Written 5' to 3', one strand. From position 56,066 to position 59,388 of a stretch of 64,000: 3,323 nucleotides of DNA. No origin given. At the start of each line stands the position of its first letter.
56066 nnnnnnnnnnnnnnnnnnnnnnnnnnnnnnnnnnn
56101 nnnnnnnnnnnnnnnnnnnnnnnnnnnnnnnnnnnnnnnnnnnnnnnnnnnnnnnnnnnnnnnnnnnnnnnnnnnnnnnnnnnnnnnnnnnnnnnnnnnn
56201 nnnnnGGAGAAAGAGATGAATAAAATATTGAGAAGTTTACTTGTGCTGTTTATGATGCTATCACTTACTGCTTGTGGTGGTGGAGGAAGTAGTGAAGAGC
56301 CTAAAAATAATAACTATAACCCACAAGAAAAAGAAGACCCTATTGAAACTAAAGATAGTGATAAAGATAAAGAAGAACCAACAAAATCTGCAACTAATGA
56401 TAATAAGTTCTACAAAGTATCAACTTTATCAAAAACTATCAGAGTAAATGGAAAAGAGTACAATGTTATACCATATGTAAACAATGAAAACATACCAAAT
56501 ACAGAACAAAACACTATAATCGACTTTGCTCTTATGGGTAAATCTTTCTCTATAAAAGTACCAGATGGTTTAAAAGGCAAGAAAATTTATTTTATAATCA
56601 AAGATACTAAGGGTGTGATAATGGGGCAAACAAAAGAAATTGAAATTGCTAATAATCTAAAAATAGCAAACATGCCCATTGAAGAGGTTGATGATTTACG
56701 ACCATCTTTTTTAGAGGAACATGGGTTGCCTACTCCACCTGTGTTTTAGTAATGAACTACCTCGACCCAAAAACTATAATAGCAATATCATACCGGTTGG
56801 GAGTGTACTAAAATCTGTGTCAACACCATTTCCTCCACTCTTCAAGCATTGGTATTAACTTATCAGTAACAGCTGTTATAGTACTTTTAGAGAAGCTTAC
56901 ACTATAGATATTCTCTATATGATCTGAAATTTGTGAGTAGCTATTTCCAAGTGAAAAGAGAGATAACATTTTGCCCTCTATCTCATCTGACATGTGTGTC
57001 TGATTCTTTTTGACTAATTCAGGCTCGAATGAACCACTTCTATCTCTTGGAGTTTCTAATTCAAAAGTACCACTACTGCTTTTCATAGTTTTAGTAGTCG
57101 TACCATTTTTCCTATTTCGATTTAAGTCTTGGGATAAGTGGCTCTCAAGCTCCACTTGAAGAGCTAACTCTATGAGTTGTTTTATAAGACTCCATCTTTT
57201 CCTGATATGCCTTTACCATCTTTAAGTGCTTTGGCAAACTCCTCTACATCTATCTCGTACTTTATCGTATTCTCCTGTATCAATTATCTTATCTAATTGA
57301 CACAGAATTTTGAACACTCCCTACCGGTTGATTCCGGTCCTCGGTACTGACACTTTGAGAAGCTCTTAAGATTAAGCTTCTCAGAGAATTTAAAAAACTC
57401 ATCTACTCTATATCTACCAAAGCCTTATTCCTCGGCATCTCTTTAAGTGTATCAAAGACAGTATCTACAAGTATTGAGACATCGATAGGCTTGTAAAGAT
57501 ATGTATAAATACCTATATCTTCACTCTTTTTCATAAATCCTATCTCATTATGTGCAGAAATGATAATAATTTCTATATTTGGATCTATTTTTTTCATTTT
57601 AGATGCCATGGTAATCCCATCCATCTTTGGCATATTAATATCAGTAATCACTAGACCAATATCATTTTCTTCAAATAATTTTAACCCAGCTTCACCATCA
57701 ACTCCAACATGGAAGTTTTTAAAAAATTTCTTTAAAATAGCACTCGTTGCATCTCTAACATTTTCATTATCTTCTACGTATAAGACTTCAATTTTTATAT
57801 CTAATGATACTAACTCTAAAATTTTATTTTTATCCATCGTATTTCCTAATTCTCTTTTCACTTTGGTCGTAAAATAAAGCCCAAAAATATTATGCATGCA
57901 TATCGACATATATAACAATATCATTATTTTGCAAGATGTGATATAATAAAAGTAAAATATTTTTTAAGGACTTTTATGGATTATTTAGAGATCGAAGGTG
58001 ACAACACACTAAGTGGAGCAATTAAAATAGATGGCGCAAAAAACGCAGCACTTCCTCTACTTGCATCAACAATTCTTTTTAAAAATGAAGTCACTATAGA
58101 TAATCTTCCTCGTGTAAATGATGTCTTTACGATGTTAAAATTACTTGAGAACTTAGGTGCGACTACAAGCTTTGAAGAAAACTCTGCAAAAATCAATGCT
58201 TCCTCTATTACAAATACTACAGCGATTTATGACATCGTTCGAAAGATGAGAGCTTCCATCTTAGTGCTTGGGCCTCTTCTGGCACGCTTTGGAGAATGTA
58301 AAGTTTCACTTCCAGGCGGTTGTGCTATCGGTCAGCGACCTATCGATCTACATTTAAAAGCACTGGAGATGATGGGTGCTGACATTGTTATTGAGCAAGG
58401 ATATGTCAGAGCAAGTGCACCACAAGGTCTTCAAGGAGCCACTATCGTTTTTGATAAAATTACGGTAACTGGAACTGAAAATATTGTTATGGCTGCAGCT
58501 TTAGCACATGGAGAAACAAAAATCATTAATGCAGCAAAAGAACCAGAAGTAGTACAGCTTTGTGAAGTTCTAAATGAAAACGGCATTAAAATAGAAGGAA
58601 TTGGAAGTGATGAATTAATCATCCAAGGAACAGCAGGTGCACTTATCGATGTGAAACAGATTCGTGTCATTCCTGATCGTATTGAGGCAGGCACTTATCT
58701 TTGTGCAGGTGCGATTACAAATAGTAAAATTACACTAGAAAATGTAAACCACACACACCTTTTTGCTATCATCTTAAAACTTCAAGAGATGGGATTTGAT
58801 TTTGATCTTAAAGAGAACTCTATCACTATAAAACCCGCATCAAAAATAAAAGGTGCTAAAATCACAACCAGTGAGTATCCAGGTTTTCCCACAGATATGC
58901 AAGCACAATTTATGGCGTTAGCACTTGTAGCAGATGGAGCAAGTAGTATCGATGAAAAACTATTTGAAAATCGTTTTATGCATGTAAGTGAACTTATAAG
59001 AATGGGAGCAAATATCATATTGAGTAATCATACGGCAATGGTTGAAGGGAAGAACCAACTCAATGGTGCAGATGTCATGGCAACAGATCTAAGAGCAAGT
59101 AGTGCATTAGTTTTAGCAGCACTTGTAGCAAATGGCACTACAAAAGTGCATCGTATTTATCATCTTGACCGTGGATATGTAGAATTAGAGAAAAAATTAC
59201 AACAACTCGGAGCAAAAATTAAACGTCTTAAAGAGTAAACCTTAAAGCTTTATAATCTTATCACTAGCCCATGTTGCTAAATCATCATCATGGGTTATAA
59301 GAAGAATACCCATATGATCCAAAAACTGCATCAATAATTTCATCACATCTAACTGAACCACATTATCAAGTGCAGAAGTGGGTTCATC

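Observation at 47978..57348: Decayed genomic island without an integrase, at tRNA-Leu(CAA), bounded by a 27/28-nt direct repeat of the tRNA 3' end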

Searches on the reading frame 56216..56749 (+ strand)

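Call 8: search_protein_families(library=pfam, proteins=[window:56216-56749:+], max_evalue=0.01)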
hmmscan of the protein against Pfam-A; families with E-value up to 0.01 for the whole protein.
window:56216-56749:+ (177 aa): 0 families

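Call 67: search_protein_families(library=ncbifam, proteins=[window:56216-56749:+], max_evalue=0.01)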
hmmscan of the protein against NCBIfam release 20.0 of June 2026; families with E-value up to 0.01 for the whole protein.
window:56216-56749:+ (177 aa): 4 families
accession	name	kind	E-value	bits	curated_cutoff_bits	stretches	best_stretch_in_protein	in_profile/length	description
NF045774.1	cytochro_C551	exception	0.0038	17.2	118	1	1-38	1-32/110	cytochrome c551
NF058595.1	invert_tail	domain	0.0039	17.5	37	1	7-32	59-84/113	lipo-invert putative C-terminal anchoring domain-containing protein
NF058647.1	lipo_LytA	equivalog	0.0064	16.7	110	0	8-48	6-35/107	acidic lipoprotein LytA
NF033865.1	fusolisin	equivalog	0.0077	14.4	999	1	4-91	5-99/1006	fusolisin family autotransporter serine protease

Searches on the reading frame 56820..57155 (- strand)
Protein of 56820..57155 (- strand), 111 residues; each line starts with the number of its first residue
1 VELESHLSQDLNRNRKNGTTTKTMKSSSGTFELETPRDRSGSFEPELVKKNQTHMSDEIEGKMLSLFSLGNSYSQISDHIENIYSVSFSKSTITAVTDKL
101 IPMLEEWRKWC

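Call 8: search_protein_families(library=pfam, proteins=[window:56820-57155:-], max_evalue=0.01)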
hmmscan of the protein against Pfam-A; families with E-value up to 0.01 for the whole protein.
window:56820-57155:- (111 aa): 1 family
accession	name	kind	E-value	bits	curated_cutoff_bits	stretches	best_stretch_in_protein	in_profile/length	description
PF00872.24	Transposase_mut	-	5.6e-22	78.6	21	1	7-109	52-153/379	Transposase, Mutator family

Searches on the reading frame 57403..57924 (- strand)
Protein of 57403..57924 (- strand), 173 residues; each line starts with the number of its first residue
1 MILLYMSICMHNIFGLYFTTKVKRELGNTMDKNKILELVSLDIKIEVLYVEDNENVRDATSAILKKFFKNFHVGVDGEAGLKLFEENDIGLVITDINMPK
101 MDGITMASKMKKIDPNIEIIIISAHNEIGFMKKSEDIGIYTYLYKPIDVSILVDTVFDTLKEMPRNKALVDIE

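Call 8: search_protein_families(library=pfam, proteins=[window:57403-57924:-], max_evalue=0.01)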
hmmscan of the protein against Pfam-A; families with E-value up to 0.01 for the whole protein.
window:57403-57924:- (173 aa): 1 family
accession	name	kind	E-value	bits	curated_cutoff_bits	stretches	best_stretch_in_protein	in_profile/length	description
PF00072.30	Response_reg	-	4.7e-23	81.9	30.2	1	47-156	1-110/111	Response regulator receiver domain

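Call 11: find_related_loci(query=window:57406-57837:-, collection=genome_contigs, flank=10000)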
Query seq(144 aa) (144 aa) in genome_contigs; peptide patterns used: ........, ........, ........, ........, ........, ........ (x = any residue, [..] = any of these).
599 stretches matched a pattern (row limit reached: there are more); 528 encode a relative of the query (tblastn E <= 1e-3); the best 80 are kept; 80 distinct loci.
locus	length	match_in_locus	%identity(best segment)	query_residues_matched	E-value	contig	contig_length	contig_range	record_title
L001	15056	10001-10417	45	1-139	2e-35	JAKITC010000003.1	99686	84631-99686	MAG: Sulfurimonas sp. isolate D96SM.bin.32 NODE_102_length_99686_cov_4.998001, whole genome shotgun sequence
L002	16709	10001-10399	46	5-134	2e-32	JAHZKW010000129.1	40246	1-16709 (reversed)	MAG: Epsilonproteobacteria bacterium isolate O_S4.2_bin.7 k141_1227649, whole genome shotgun sequence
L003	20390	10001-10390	42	16-143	3e-31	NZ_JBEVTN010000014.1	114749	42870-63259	Arcobacter sp. s6 NODE_14_length_114749_cov_137.480763, whole genome shotgun sequence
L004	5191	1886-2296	40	4-135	4e-31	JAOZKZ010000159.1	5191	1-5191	MAG: Campylobacterales bacterium isolate GMC10.concoct.254_sub NODE_23350_length_5191_cov_13.747858, whole genome shotgu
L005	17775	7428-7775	47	18-134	2e-30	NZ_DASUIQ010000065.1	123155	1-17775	MAG: Sulfuricurvum sp. isolate SMAG_U1464 k141_776943, whole genome shotgun sequence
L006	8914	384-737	47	16-133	4e-30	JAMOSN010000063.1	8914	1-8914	MAG: Sulfurimonas sp. isolate 4561-384_metabat2_scaf2bin.042 4562-384_scaffold_3523_c1, whole genome shotgun sequence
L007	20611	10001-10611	47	16-127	7e-30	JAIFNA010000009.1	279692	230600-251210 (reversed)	MAG: Arcobacter sp. isolate Bin_6_9 scaffold_1, whole genome shotgun sequence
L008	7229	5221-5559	48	8-120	8e-30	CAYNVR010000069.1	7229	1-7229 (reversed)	MAG TPA_asm: uncultured Sulfurimonas sp. isolate binchicken_co36_187 genome assembly, contig: NODE_7471_length_7229_cov_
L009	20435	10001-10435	42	1-144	1e-29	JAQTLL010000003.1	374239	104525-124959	MAG: Sulfuricurvum sp. isolate STA_16 NODE_38_length_374239_cov_246.014517_Sandtown_A, whole genome shotgun sequence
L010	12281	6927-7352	39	5-144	4e-29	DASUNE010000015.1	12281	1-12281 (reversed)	MAG TPA_asm: Sulfuricurvum sp. isolate SMAG_U1591 k141_1876678, whole genome shotgun sequence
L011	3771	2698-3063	45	1-121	7e-29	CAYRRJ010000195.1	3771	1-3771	MAG TPA_asm: uncultured Campylobacterales bacterium isolate binchicken_co36_194 genome assembly, contig: NODE_19306_leng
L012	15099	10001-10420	42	1-138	6e-29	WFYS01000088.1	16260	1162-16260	MAG: Desulfurellaceae bacterium isolate S142_15 k151_66804, whole genome shotgun sequence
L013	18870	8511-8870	42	8-127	1e-28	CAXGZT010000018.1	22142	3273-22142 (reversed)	MAG TPA_asm: uncultured Campylobacterales bacterium isolate SRR12479794_binner13_Refined_2 genome assembly, contig: ERZ4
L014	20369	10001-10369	41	5-127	1e-28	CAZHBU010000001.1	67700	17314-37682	MAG TPA_asm: uncultured Sulfurospirillum sp. isolate binchicken_co67_29 genome assembly, contig: NODE_298_length_67700_c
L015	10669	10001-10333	46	18-128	1e-28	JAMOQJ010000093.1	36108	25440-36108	MAG: Desulfurellales bacterium isolate 4559-240_metabat2_scaf2bin.076 4559-240_scaffold_489_c1, whole genome shotgun seq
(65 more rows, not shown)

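Call 15: find_homologous_proteins(query=window:57406-57837:-, max_evalue=1e-20)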
Query seq(144 aa) (144 aa): 17 proteins with E <= 1e-20 among 232 candidates.
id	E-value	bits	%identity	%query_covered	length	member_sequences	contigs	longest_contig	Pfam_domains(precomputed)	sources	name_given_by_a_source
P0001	4.3e-84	297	100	100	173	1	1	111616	PF00072.31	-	-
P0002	8.8e-63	228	76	97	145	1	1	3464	PF00072.31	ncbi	-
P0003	6.7e-62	225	76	97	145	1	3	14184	PF00072.31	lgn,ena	-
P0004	6.5e-61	222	76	97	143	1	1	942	PF00072.31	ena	-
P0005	4.0e-60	220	76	94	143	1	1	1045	PF00072.31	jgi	jgi:YesN/AraC family two-component response regulator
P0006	1.6e-59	218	74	94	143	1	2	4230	PF00072.31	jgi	jgi:YesN/AraC family two-component response regulator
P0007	6.9e-59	216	74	97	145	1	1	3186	PF00072.31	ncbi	-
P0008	8.1e-59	215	73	97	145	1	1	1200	PF00072.31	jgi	-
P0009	2.4e-58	214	79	92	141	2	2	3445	PF00072.31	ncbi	-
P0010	8.3e-37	144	46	94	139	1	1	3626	PF00072.31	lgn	-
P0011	5.4e-26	109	43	85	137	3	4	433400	PF00072.31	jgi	jgi:CheY-like chemotaxis protein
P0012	2.0e-24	104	46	76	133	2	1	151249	PF00072.31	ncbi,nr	ncbi:response regulator [Sulfurimonas gotlandica]|nr:response regulator [Sulfurimonas gotlandica]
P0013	1.0e-22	99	42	89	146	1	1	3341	PF00072.31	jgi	-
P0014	1.3e-22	98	41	76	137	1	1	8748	PF00072.31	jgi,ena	-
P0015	1.4e-21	95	64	50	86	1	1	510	PF00072.31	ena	-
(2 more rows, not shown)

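Call 19: find_encoding_contigs(protein=P0003, flank=10000, max_places=5)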
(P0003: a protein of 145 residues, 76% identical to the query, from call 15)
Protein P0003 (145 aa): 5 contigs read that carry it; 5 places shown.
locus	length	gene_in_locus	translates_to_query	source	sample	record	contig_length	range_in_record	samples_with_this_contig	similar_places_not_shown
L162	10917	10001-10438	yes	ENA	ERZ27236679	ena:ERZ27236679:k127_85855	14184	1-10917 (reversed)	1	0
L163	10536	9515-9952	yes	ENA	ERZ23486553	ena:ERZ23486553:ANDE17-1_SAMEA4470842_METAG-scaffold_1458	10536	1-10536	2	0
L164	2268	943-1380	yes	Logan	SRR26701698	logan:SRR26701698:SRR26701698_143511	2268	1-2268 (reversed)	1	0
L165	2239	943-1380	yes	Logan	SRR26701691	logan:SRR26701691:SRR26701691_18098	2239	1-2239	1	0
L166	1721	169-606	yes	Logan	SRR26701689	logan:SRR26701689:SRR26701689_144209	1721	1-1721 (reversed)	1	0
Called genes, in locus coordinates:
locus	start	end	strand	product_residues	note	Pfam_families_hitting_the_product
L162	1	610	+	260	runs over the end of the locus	PF05690:ThiG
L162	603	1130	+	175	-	PF02581:TMP-TENI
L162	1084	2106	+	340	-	PF01547:SBP_bac_1, PF13531:SBP_bac_11, PF13343:SBP_bac_6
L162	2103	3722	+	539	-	PF00528:BPD_transp_1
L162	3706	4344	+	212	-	PF13555:AAA_29 (weak), PF00005:ABC_tran, PF02463:SMC_N, PF13304:AAA_21 (weak)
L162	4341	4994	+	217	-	PF01633:Choline_kinase, PF01636:APH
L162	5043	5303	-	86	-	PF01016:Ribosomal_L27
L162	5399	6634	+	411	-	PF00171:Aldedh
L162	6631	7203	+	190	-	PF00005:ABC_tran, PF02463:SMC_N (faint)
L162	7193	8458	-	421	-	PF00275:EPSP_synthase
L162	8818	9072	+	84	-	-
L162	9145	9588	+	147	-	PF00512:HisKA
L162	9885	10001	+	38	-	-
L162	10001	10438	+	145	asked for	PF00072:Response_reg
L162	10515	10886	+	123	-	PF08495:FIST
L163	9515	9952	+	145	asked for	PF00072:Response_reg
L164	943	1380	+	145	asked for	PF00072:Response_reg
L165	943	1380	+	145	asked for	PF00072:Response_reg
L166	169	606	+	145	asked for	PF00072:Response_reg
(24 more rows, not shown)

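Call 20: find_encoding_contigs(protein=P0002, flank=10000, max_places=3)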
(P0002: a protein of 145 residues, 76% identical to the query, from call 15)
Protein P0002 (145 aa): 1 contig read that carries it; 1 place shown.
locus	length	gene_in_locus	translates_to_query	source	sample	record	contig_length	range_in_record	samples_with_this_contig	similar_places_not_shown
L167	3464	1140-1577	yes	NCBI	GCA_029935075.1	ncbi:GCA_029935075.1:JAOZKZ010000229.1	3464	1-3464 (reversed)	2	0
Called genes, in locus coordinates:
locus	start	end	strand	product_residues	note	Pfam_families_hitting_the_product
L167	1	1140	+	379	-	?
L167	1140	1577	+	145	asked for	PF00072:Response_reg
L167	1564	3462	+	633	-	?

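Call 21: find_encoding_contigs(protein=P0009, flank=10000, max_places=3)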
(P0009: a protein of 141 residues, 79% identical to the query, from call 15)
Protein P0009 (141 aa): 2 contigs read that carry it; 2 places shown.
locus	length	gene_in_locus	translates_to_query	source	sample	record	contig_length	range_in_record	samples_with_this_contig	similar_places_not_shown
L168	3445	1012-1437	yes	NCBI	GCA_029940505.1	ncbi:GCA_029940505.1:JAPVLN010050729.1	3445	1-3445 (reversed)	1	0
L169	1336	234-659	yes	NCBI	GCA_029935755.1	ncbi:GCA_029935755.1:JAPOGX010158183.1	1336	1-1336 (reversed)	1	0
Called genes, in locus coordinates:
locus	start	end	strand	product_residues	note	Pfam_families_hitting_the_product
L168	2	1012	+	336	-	?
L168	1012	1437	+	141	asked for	PF00072:Response_reg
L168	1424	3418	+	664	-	PF08495:FIST, PF10442:FIST_C, PF00512:HisKA (faint), PF02518:HATPase_c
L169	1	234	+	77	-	?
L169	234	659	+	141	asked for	PF00072:Response_reg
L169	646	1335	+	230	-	?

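Call 67: search_protein_families(library=ncbifam, proteins=[window:57403-57837:-], max_evalue=0.01)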
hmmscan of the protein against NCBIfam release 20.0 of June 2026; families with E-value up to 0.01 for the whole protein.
window:57403-57837:- (144 aa): 91 families (the best 25 are shown)
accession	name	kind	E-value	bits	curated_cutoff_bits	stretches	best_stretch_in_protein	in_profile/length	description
NF041733.1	resp_reg_CseB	equivalog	4.3e-17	62.3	350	1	17-134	2-118/228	two-component system response regulator CseB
NF008469.0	PRK11361.1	equivalog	1.3e-16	60.4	714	1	17-123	6-112/461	acetoacetate metabolism transcriptional regulator AtoC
NF051850.1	RespRegRprY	equivalog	1.6e-16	60.5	370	1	13-127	2-116/234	response regulator transcription factor RprY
TIGR01818.1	ntrC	equivalog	1.8e-16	60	558.6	1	18-133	1-116/463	nitrogen regulation protein NR(I)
NF053512.1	nitric_RR_NosR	exception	1.8e-15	56.9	400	1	18-133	1-117/422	response regulator c-di-GMP phosphodiesterase, NosR family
NF046020.1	HisKinCckABruc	equivalog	6.6e-15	54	1000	1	15-131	749-867/868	cell cycle histidine kinase CckA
NF006900.1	PRK09390.1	equivalog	2.8e-14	53.1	255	1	17-138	6-127/203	response regulator FixJ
NF007969.0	PRK10693.1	equivalog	3.2e-14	52.7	329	1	17-132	9-125/337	two-component system response regulator RssB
NF047793.1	ResRegPgtA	equivalog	6.9e-14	51.5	650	1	15-133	5-123/414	two-component system response regulator PgtA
NF046026.1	HisKinCckACaul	equivalog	1.1e-13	50.3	1000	1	18-132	561-677/678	cell cycle histidine kinase CckA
NF046022.1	RespRegCpdRBruc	equivalog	1.2e-13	51.1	180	1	17-127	3-113/120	cell cycle two-component system response regulator CpdR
NF041367.1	CheY_Halo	equivalog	2.6e-13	50.3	200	1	18-129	1-112/114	chemotaxis protein CheY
NF045505.1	RR_RssB_Pseudo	equivalog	4.3e-13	49.1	700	1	15-131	5-122/394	two-component system response regulator RssB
TIGR02875.1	spore_0_A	equivalog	5e-13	48.9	200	1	15-132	2-123/262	sporulation transcription factor Spo0A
NF011695.0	PRK15115.1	equivalog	5.9e-13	48.4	763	1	43-133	34-124/445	two-component system response regulator GlrR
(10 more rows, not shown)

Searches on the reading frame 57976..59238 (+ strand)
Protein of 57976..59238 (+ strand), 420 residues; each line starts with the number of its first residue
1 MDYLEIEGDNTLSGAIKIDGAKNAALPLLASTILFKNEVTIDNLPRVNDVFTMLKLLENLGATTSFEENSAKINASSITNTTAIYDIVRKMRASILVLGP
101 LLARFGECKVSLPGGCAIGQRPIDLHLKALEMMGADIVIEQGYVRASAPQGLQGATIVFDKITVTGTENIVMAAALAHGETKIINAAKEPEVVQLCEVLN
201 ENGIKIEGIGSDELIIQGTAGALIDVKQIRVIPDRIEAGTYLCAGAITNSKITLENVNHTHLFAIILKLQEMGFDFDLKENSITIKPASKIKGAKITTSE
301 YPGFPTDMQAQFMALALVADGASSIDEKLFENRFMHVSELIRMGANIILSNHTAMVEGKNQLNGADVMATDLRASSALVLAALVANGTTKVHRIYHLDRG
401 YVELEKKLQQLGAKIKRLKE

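Call 12: find_related_loci(query=window:57976-59235:+, collection=genome_contigs, flank=10000)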
Query window:57976-59235:+ (420 aa) in genome_contigs; peptide patterns used: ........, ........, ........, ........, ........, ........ (x = any residue, [..] = any of these).
600 stretches matched a pattern (row limit reached: there are more); 598 encode a relative of the query (tblastn E <= 1e-3); the best 80 are kept; 80 distinct loci.
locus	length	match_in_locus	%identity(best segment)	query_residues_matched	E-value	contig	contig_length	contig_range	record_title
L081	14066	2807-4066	71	1-420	0e+0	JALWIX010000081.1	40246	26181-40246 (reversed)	MAG: Campylobacterales bacterium isolate M17_metabat1_scaf2bin.001 M17_NODE_516_length_40246_cov_6.773723, whole genome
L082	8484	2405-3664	67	1-420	0e+0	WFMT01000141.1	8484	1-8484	MAG: Campylobacteraceae bacterium isolate S010_16 k151_245858, whole genome shotgun sequence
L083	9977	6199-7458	68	1-420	0e+0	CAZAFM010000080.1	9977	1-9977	MAG TPA_asm: uncultured Campylobacterales bacterium isolate SRP252850_co1_171 genome assembly, contig: NODE_13005_length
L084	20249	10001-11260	68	1-420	0e+0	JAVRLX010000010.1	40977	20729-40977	MAG: Campylobacterales bacterium isolate TVZ.SD19.47 Campylobacterota_1_MX5.22_144_40978_12.519302, whole genome shotgun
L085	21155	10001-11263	68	1-420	0e+0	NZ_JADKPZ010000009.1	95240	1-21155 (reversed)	Arcobacter vandammei strain R-73987 IQC44_9, whole genome shotgun sequence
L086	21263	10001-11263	67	1-420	0e+0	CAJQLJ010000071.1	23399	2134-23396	MAG: uncultured Campylobacterales bacterium isolate 0.2_20180522_Bin_122_1 genome assembly, contig: c_000000002835, whol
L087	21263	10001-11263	66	1-420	0e+0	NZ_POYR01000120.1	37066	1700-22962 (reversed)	Campylobacter concisus strain AAUH-20HCsig-a 1107491, whole genome shotgun sequence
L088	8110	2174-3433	67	1-420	0e+0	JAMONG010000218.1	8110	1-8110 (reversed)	MAG: Sulfurovum sp. isolate 4281-140_metabat2_scaf2bin.028 4281-140_scaffold_4472_c1, whole genome shotgun sequence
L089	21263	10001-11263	66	1-420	0e+0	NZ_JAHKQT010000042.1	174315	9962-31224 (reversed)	Poseidonibacter lekithochrous strain A1R12 A1R12_A1R12_contig_6, whole genome shotgun sequence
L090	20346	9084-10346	66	1-420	0e+0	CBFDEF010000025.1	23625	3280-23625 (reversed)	MAG TPA_asm: uncultured Arcobacteraceae bacterium isolate SRR26215680_binner23_Refined_51 genome assembly, contig: ERZ25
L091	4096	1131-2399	66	1-420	0e+0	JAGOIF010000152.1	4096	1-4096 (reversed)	MAG: Aliarcobacter sp. isolate Go_SlPrim_bin_95 Go_SlPrim_42364_length_4096_cov_19.018896, whole genome shotgun sequence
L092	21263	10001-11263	67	1-420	0e+0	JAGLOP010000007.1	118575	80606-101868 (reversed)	MAG: Arcobacteraceae bacterium isolate RS_7_4 ROV157_7.bin.4.fa_7, whole genome shotgun sequence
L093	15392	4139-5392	68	1-420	6e-180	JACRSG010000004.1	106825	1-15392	Campylobacter jejuni strain GP013 Consensus_3_2, whole genome shotgun sequence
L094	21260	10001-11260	65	1-420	1e-177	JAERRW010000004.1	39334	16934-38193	MAG: Sulfurospirillum sp. isolate W8 c_000000176393, whole genome shotgun sequence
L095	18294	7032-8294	66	1-420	7e-178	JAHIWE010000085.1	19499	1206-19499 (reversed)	MAG: bacterium isolate MM_PW_MetaG.mb.22 MM_PW_MetaG.mb.22_k141_399622, whole genome shotgun sequence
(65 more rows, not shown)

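Call 23: find_encoding_contigs(protein=window:57976-59238:+, flank=10000, max_places=6)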
Protein window:57976-59238:+ (420 aa): 1 contig read that carries it; 1 place shown.
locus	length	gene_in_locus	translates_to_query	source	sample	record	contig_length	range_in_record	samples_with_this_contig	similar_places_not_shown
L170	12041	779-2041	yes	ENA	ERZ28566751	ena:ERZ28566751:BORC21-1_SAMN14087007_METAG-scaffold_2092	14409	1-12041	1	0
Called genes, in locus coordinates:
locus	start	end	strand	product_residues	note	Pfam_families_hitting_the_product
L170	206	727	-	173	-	PF00072:Response_reg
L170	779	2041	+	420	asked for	PF00275:EPSP_synthase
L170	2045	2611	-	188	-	PF00005:ABC_tran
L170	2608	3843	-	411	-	PF00171:Aldedh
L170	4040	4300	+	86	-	PF01016:Ribosomal_L27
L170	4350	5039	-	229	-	PF01633:Choline_kinase, PF01636:APH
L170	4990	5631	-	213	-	PF13555:AAA_29 (weak), PF00005:ABC_tran, PF02463:SMC_N, PF13304:AAA_21 (faint)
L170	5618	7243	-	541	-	PF00528:BPD_transp_1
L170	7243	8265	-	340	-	PF01547:SBP_bac_1, PF13531:SBP_bac_11, PF13343:SBP_bac_6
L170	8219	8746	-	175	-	PF02581:TMP-TENI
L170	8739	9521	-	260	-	PF05690:ThiG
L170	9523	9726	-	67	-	PF02597:ThiS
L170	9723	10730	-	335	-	PF01266:DAO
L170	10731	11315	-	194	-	PF02581:TMP-TENI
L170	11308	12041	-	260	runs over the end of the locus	PF08543:Phos_pyr_kin, PF00294:PfkB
